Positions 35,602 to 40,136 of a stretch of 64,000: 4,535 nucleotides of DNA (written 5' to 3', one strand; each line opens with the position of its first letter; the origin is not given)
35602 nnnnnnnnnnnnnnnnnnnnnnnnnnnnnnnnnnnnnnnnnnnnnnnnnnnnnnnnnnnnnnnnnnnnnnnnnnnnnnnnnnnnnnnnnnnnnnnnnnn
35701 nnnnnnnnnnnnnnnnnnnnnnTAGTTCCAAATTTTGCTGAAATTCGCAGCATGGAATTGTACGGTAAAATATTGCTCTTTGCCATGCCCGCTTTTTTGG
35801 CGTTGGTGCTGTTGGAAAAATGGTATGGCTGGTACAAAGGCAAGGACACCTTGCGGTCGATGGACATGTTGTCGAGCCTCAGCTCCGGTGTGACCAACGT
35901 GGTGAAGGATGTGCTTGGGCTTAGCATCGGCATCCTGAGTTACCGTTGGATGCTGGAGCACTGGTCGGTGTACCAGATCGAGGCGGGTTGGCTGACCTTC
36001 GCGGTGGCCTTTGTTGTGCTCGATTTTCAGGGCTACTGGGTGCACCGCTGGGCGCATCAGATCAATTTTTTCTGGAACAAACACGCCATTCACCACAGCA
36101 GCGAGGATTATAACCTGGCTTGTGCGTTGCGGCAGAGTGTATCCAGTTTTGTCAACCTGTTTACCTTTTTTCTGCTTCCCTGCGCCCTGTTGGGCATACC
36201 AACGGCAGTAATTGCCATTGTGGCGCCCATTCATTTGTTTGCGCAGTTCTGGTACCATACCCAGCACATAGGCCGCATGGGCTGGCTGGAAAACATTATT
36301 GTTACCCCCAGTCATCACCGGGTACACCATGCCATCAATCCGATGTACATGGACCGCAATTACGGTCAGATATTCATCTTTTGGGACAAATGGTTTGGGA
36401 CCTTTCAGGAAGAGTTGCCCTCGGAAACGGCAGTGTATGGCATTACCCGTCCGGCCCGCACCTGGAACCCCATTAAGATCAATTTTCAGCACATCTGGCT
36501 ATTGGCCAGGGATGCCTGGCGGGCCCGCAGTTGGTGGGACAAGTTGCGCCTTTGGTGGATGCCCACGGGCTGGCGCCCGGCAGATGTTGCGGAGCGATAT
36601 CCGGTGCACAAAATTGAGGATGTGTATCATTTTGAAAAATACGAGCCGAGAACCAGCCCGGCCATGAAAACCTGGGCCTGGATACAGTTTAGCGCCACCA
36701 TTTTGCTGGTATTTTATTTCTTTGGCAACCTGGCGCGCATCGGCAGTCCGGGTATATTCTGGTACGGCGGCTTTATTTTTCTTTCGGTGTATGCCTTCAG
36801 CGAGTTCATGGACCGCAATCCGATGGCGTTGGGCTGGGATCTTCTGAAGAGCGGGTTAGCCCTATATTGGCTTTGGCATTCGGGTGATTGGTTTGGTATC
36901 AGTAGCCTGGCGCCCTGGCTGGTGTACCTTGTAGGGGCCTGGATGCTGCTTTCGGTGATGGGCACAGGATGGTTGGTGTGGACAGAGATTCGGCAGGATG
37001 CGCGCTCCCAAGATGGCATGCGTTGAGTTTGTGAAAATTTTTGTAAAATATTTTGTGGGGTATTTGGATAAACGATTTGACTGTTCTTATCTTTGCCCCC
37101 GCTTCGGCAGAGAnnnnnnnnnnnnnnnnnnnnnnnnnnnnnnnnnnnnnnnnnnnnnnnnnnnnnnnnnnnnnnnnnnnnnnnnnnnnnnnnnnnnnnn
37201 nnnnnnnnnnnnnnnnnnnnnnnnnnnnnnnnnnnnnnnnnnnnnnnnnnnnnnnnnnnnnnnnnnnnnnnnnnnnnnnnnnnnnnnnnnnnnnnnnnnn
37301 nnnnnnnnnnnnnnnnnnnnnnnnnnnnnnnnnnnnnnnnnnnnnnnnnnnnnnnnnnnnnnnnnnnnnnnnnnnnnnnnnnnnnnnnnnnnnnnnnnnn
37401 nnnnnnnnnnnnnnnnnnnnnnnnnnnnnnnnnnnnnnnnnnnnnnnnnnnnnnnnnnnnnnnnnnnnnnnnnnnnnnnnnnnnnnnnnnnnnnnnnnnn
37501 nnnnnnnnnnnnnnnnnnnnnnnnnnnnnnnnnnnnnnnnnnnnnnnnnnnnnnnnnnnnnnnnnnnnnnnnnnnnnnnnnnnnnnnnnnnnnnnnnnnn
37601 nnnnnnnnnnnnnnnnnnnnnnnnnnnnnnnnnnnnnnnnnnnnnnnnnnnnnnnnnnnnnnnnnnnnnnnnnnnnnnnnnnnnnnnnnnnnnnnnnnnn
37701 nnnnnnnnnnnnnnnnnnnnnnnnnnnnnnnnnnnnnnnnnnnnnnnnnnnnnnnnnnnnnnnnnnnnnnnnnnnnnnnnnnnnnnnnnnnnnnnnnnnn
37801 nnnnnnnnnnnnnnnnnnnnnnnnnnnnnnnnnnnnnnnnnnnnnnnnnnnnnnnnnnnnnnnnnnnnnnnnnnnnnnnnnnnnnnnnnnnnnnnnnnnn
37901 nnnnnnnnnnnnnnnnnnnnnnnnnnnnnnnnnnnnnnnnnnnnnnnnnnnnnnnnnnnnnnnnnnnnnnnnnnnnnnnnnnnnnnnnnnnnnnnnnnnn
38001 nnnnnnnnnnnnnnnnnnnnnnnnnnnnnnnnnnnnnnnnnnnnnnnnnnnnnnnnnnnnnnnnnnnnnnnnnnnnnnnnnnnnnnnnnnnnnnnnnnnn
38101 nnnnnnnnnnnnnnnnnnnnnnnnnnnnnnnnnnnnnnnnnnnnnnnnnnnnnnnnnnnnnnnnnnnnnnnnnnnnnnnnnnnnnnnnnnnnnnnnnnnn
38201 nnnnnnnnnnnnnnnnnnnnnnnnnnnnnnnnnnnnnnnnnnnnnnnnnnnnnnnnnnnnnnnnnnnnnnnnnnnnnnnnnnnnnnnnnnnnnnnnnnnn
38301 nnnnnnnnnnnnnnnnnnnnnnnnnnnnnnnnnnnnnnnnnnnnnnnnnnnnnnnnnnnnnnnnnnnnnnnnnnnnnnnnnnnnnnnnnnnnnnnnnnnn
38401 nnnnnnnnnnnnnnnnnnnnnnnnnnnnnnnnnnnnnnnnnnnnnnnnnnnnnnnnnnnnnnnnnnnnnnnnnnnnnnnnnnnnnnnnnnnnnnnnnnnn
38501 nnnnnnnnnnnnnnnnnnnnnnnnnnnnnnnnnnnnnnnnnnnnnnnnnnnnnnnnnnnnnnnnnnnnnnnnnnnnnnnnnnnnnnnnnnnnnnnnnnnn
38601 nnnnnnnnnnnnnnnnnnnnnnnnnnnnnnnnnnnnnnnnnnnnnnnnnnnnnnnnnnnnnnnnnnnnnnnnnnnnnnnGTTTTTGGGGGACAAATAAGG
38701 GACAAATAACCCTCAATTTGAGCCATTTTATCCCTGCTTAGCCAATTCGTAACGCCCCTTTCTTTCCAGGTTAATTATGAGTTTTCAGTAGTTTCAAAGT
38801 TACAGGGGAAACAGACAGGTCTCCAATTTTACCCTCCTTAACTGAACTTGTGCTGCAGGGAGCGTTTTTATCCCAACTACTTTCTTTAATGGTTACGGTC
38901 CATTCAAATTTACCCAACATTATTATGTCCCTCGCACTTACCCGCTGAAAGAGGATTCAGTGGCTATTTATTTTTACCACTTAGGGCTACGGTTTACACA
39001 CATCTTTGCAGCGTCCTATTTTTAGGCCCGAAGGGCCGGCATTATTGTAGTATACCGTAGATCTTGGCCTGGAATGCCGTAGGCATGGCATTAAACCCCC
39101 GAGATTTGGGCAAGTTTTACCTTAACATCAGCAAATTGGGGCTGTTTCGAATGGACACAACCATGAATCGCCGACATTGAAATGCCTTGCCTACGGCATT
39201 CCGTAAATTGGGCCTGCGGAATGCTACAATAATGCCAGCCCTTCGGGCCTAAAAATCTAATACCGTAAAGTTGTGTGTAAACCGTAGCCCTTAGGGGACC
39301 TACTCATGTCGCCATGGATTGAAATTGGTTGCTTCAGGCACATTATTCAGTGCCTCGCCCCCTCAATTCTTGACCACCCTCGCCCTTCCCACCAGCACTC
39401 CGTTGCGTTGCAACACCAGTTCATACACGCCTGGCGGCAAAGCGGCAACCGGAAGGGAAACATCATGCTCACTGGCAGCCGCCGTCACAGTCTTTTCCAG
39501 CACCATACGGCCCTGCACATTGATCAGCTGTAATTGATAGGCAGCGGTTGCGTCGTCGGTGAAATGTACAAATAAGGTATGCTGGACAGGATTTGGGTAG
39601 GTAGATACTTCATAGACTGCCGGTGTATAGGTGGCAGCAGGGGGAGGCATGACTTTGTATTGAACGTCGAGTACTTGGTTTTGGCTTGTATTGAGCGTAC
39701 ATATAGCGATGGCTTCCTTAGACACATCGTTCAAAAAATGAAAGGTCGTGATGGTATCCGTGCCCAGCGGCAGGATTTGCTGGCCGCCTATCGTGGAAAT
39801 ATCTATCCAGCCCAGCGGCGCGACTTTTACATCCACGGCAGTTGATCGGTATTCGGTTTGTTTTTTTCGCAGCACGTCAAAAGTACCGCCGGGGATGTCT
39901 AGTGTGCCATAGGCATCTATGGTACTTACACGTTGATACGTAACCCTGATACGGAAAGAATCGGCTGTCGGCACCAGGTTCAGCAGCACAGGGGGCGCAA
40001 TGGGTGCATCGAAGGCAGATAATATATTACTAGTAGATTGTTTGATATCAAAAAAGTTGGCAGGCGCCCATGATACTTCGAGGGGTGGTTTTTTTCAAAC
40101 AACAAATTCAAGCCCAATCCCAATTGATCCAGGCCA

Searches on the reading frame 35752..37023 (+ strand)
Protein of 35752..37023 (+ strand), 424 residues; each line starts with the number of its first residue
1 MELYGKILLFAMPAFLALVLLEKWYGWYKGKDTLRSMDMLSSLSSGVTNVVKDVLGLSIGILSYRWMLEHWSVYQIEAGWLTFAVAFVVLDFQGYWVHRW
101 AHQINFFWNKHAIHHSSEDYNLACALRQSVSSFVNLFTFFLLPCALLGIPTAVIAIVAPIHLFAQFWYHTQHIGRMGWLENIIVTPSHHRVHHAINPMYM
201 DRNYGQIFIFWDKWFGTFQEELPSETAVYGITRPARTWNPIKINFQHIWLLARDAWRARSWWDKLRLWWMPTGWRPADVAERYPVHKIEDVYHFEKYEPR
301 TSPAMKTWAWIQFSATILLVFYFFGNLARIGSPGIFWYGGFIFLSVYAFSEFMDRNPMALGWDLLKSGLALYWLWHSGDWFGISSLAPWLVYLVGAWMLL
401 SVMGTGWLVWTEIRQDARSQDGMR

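Call 15: search_protein_families(library=pfam, proteins=[window:35752-37023:+], max_evalue=0.01)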
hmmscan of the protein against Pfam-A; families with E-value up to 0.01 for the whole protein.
window:35752-37023:+ (424 aa): 1 family
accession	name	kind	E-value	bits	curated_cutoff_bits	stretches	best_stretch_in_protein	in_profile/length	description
PF04116.19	FA_hydroxylase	-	3e-28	99.3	31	1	83-217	1-132/132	Fatty acid hydroxylase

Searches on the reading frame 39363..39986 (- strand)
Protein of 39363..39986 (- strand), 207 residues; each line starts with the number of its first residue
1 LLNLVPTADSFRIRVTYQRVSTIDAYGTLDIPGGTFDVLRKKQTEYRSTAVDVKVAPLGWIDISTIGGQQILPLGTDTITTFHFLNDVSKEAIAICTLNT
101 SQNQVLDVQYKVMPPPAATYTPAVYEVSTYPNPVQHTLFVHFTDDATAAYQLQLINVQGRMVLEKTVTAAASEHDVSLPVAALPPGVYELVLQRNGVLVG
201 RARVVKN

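Call 15: search_protein_families(library=pfam, proteins=[window:39363-39986:-], max_evalue=0.01)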
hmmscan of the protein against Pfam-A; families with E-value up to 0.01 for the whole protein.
window:39363-39986:- (207 aa): 2 families
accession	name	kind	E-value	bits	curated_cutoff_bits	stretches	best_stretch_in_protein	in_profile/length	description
PF18962.6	Por_Secre_tail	-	1e-09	39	27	1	130-195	2-65/75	Secretion system C-terminal sorting domain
PF11589.14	DUF3244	-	0.002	18.5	25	1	137-200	30-92/96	Domain of unknown function (DUF3244)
